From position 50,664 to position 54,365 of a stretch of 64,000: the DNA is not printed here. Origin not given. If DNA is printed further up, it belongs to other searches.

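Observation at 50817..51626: Usher-like protein carries three C-terminal SPOR-like peptidoglycan-binding repeats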

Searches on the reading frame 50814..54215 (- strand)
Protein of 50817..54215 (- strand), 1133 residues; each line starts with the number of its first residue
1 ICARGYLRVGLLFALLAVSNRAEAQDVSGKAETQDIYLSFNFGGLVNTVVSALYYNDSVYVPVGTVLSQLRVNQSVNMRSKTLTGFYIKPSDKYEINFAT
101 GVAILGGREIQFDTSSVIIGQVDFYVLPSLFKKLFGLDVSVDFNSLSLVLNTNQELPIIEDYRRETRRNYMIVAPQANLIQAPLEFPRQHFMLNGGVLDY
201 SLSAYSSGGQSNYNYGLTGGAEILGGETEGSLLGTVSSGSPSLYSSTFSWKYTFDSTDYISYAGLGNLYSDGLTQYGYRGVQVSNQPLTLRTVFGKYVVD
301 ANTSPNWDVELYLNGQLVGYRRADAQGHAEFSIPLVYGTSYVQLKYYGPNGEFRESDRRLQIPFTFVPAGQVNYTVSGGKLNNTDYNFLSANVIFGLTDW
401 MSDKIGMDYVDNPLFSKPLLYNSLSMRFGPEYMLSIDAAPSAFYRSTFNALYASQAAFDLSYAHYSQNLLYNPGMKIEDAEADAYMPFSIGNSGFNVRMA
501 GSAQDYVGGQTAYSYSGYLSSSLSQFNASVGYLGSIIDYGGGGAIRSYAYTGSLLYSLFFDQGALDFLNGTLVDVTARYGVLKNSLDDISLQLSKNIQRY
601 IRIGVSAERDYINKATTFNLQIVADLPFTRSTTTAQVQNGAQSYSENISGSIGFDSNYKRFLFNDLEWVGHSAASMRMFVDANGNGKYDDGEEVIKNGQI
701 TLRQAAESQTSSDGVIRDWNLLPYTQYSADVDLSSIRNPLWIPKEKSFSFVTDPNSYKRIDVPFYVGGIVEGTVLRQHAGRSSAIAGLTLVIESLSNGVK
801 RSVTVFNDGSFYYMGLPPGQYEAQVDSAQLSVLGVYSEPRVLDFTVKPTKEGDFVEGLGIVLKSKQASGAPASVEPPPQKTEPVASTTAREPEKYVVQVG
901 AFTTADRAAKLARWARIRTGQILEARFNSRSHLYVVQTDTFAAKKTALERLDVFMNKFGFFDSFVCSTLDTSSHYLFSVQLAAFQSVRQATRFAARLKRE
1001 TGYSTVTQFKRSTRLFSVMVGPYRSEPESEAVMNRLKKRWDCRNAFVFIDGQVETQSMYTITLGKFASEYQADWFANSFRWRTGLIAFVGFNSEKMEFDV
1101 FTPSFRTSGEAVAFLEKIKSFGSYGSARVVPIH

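Call 3: search_protein_families(library=pfam, proteins=[window:50814-53984:-], max_evalue=1)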
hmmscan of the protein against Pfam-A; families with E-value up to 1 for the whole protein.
window:50814-53984:- (1056 aa): 4 families
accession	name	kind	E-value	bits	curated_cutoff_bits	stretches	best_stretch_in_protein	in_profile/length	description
PF05036.18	SPOR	-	2.3e-20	73.1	21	3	899-960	4-65/76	SPOR domain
PF13620.12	CarboxypepD_reg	-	2.6e-05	24.9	32.3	1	693-750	2-56/82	Carboxypeptidase regulatory-like domain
PF17210.9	SdrD_B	-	0.00029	21.5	29.7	1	601-633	7-39/112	SdrD B-like domain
PF16355.11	DUF4982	-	0.066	13.6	23.9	1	232-262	15-47/61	Domain of unknown function (DUF4982)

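Call 4: search_protein_families(library=ncbifam, proteins=[window:50814-53984:-], max_evalue=1)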
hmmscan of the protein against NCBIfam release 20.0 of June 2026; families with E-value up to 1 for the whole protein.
window:50814-53984:- (1056 aa): 5 families
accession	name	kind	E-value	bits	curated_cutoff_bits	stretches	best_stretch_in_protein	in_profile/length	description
NF007953.1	PRK10672.1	equivalog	4.9e-07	29.6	201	2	793-872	263-343/362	endolytic peptidoglycan transglycosylase RlpA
NF047735.1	MPL36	exception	1.5e-06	28.1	430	2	802-882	219-297/305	RlpA family plasminogen-binding lipoprotein MPL36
TIGR02223.1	ftsN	equivalog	0.00084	19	107.65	1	900-961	229-289/299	cell division protein FtsN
NF000380.1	vanXY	equivalog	0.0048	16.5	250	1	953-1045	37-132/179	D,D-carboxypeptidase/D,D-dipeptidase VanXY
NF008641.0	PRK11633.1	equivalog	0.18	12.2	150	1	787-832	121-166/228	cell division protein DedD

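Call 8: find_homologous_proteins(query=window:50817-54215:-, max_evalue=0.001)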
Query window:50817-54215:- (1133 aa): 57 proteins with E <= 0.001 among 8000 candidates.
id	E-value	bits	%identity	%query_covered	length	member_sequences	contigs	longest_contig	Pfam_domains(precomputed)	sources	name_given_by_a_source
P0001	0.0e+0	2379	100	93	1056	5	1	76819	PF05036.19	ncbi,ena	-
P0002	0.0e+0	1875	73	99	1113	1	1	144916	PF05036.19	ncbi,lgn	-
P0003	0.0e+0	1854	71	99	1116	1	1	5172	PF05036.19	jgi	jgi:SPOR domain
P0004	0.0e+0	1818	74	93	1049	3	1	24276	PF05036.19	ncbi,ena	-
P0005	0.0e+0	1710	66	99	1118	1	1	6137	PF05036.19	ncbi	-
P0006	0.0e+0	1696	70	93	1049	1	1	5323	PF05036.19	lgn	-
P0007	0.0e+0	1659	65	100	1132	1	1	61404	PF05036.19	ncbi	-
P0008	0.0e+0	1623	63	100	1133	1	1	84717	PF05036.19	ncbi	-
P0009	0.0e+0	1611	63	99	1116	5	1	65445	PF05036.19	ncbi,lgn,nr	ncbi:MAG: SPOR domain-containing protein [Bacteroidetes bacterium]|nr:SPOR domain-containing protein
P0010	0.0e+0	1609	66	94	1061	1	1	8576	PF05036.19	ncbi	-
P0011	0.0e+0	1601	62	99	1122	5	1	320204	PF05036.19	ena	-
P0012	0.0e+0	1571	62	99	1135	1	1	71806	PF05036.19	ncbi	-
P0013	0.0e+0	1571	65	93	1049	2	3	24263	PF05036.19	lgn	-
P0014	0.0e+0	1567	64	94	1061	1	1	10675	PF05036.19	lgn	-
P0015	0.0e+0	1557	67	89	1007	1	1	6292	PF05036.19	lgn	-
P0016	0.0e+0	1543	61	98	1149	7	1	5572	PF05036.19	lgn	-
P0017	0.0e+0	1515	58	100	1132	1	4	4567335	PF05036.19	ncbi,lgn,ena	ncbi:MAG TPA: SPOR domain-containing protein [Candidatus Kryptonia bacterium]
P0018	0.0e+0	1495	62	94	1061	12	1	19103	PF05036.19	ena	-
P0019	0.0e+0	1487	59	97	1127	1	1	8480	PF05036.19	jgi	jgi:cell division septation protein DedD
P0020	0.0e+0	1461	56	100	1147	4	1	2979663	PF05036.19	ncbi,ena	-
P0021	0.0e+0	1436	56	98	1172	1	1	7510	PF05036.19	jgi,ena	-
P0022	0.0e+0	1427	60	91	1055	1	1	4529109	PF05036.19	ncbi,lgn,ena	-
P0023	0.0e+0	1412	60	91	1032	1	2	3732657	PF05036.19,PF13620.13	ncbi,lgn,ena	-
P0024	0.0e+0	1400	58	94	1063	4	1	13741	PF05036.19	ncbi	ncbi:MAG: SPOR domain-containing protein [Candidatus Kryptoniota bacterium]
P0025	0.0e+0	1376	55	98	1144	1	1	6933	PF05036.19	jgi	jgi:SPOR domain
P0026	0.0e+0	1369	56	95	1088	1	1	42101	PF05036.19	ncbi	-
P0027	0.0e+0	1352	53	99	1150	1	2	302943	PF05036.19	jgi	jgi:hypothetical protein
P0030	0.0e+0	1324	56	92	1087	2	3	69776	PF05036.19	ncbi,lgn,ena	-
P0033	0.0e+0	1298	60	83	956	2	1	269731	PF05036.19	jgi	-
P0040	0.0e+0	1125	46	97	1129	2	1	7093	PF05036.19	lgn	-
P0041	0.0e+0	1113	46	98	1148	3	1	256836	PF05036.19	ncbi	ncbi:MAG: hypothetical protein ACP5MI_06165 [Candidatus Kryptoniota bacterium]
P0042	3.7e-283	961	41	97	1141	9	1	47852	PF05036.19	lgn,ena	-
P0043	1.2e-280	952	40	97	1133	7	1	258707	PF05036.19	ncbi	-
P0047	1.5e-165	571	33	86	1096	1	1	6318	PF05036.19,PF13620.13,PF17210.10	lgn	-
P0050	2.0e-157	544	33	76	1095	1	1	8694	PF00691.26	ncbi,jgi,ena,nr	ncbi:MAG TPA: OmpA family protein [Balneolales bacterium]|nr:OmpA family protein [Balneolales bacter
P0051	1.2e-140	489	28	92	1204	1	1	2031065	PF05036.19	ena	-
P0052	4.7e-120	420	29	76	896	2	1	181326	PF00577.27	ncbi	-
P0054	2.5e-76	276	26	77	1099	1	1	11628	PF00691.26,PF05036.19,PF13620.13,PF17210.10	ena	-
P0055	2.1e-75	273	27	74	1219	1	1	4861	PF05036.19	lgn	-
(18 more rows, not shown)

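Call 12: search_solved_structures(query=A1, max_evalue=1, show_alignments=2)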
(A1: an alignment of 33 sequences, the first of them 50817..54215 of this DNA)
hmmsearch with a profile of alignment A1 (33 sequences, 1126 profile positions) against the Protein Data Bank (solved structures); distinct sequences matched with E-value up to 1: 1.
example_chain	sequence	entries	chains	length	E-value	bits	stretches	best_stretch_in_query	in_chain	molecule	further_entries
1x60_A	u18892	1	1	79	4.2e-05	24.6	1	963-1037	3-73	Sporulation-specific N-acetylmuramoyl-L-alanine amidase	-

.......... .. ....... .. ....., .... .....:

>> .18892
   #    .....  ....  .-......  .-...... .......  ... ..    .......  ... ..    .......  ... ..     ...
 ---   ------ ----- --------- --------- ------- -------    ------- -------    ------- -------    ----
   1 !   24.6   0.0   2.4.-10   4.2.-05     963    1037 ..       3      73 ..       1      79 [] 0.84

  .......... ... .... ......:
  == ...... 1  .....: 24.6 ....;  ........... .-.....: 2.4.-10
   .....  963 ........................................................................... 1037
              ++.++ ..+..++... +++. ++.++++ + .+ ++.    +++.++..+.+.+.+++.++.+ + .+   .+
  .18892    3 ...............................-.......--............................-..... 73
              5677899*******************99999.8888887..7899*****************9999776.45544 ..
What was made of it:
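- On Outer-membrane usher (Pfam PF00577; FimD/PapC type): A profile of 33 homologues finds no usher in the PDB by sequence (call 12).
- Tried and rejected: Sequence route to an usher: Pfam, NCBIfam and a PDB profile search gave no usher hit for the body (calls 3, 4, 12).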

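Call 16: search_protein_families(library=pfam, alignment_id=A1, max_evalue=0.01)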
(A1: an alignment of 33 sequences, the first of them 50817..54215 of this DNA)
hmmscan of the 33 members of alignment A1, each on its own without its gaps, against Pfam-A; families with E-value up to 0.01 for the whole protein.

A. member 1, window:50817-54215:- (1133 aa): 4 families
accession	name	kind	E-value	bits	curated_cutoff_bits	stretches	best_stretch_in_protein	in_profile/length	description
PF05036.18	SPOR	-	3.4e-20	72.6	21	2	976-1037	4-65/76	SPOR domain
PF13620.12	CarboxypepD_reg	-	2.8e-05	24.8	32.3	1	770-827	2-56/82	Carboxypeptidase regulatory-like domain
PF07833.16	Cu_amine_oxidN1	-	0.00013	22.3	24.2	1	47-143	8-101/108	Copper amine oxidase N-terminal domain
PF17210.9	SdrD_B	-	0.00043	20.9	29.7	0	678-710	7-39/112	SdrD B-like domain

B. families by the number of members that match (of 33 scanned): 11 families
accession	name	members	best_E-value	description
PF05036.18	SPOR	27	9.8e-24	SPOR domain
PF17210.9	SdrD_B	16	4.6e-09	SdrD B-like domain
PF13620.12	CarboxypepD_reg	14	6.8e-08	Carboxypeptidase regulatory-like domain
PF07833.16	Cu_amine_oxidN1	9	0.00013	Copper amine oxidase N-terminal domain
PF00691.25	OmpA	5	1.3e-18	OmpA family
PF25788.1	Ig_Rha78A_N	2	1.1e-06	Rha78A-like, N-terminal immunoglobulin domain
PF00041.27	fn3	2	1.3e-06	Fibronectin type III domain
PF16656.11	Pur_ac_phosph_N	2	5.6e-05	Purple acid Phosphatase, N-terminal domain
PF00577.26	Usher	1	7e-07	Outer membrane usher protein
PF16355.11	DUF4982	1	0.0046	Domain of unknown function (DUF4982)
PF00640.29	PID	1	0.0098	Phosphotyrosine interaction domain (PTB/PID)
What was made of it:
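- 53763..54116 (-): Periplasmic N-terminal domain (residues 34-151). Weak Cu_amine_oxidN1 match in 9 of 33 homologues (call 16).
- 51918..52202 (-): C-terminal domain 1, a beta-sandwich (residues 672-766). Sub-threshold SdrD_B match in the window protein, found in 16 of 33 homologues with best E 4.6e-9 (calls 3, 16).
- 51624..51914 (-): C-terminal domain 2, a beta-sandwich (residues 768-864). CarboxypepD_reg match at 24.9 bits in the window protein, found in 14 of 33 homologues with best E 6.8e-8 (calls 3, 16).
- On SPOR domain (Pfam PF05036): 27 of 33 homologues match (call 16).
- On Outer-membrane usher (Pfam PF00577; FimD/PapC type): Only 1 of 33 homologues (P0052) hits PF00577, at E 7e-7 (call 16).
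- One homologue hits Pfam Usher PF00577 (calls 8, 16).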

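Call 18: predict_structure(alignment_id=A1)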
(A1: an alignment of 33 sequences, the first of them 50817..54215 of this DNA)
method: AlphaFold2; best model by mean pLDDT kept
length: 1133 residues; sequences in the alignment: 33
mean_pLDDT: 82.3   pTM: 0.52
mean pLDDT of the five models: 82.3, 82.1, 80.0, 79.5, 77.6
residues with pLDDT >= 90: 327; 70-90: 669; 50-70: 67; < 50: 70
segments of 3 or more residues with pLDDT < 50: 1-7, 14-31, 165-180, 867-891
pLDDT, mean of each block of 10 residues (from residue 1): 46 44 33 73 70 83 86 81 80 84 83 85 86 85 79 75 51 37 80 89 88 92 91 85 85 77 92 88 85 78 85 73 86 78 80 76 85 93 87 91 93 83 90 93 94 88 90 90 92 87 92 95 86 91 86 92 84 94 91 88 94 92 91 92 93 90 88 91 84 86 75 86 85 79 85 90 87 82 78 78 78 84 84 79 84 83 60 36 35 78 83 85 80 82 85 82 74 73 90 91 88 85 86 90 85 72 90 90 86 88 84 89 84 74
secondary structure, 60 per line:
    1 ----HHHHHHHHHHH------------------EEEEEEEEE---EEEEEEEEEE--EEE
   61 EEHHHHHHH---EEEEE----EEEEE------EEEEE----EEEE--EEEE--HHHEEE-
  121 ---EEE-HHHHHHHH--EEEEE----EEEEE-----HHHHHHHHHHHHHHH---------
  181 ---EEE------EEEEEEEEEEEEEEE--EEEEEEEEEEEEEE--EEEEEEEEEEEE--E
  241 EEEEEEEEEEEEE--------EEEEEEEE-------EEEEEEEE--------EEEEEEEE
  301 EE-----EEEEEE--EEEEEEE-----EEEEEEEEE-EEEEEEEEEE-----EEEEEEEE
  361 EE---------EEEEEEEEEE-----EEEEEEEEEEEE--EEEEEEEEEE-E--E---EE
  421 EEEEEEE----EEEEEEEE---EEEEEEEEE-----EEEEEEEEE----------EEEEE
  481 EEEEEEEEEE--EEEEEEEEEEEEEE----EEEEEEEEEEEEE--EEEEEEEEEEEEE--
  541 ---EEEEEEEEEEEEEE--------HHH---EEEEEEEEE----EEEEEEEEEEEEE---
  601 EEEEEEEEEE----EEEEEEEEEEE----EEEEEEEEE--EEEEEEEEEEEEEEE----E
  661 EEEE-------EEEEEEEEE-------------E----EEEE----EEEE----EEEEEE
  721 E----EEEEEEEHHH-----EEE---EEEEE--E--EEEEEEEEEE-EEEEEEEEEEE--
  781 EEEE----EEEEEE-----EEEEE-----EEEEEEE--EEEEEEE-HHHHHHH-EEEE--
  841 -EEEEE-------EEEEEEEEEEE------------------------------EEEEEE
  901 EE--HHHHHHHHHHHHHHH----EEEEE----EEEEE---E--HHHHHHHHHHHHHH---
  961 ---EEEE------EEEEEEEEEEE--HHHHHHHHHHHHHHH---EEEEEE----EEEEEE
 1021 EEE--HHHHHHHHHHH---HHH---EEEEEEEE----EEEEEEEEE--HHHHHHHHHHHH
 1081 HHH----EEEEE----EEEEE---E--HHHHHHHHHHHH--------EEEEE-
elements in order (helices of 4 or more, strands of 3 or more residues): H5-15 E34-42 E46-55 E58-62 H63-69 E73-77 E82-86 E93-97 E102-105 E108-111 E117-119 E124-126 H128-135 E138-142 E147-151 H157-171 E184-186 E193-207 E210-223 E226-237 E240-253 E262-269 E277-284 E293-302 E308-313 E316-322 E328-336 E338-347 E353-362 E372-381 E387-398 E401-410 E419-427 E432-439 E443-451 E457-465 E476-490 E493-506 E511-523 E526-538 E544-557 E572-580 E585-597 E601-610 E615-625 E630-638 E641-655 E660-664 E672-680 E699-702 E707-710 E715-721 E726-732 E741-743 E747-751 E757-766 E768-778 E781-784 E789-794 E800-804 E810-816 E819-825 H827-833 E835-838 E842-846 E854-864 E895-902 H905-919 E924-928 E933-937 H944-957 E964-967 E974-984 H987-1001 E1005-1010 E1015-1023 H1026-1036 E1046-1053 E1058-1066 H1069-1083 E1088-1092 E1097-1101 H1108-1119 E1128-1132
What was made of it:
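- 53763..54116 (-): AF2 model (call 18).
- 52224..53666 (-): Outer-membrane beta-barrel (residues 184-664) with an internal plug sandwich (residues 293-362, window 53130-53339). By my count of DSSP strands in the AF2 model (call 18) there are 6 strands, then a 6-strand plug, then 18 strands.
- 51534..51623 (-): Disordered Pro/Ser/Thr/Ala-rich linker (residues 865-894). pLDDT below 50 for residues 867-891 (call 18).
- On Outer-membrane usher (Pfam PF00577; FimD/PapC type): The AF2 model has pLDDT 82.3, and its DSSP strand pattern reads, by my count, as 6 strands, a plug, then 18 strands (call 18).
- The whole-protein model has pLDDT 82.3 (call 18).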
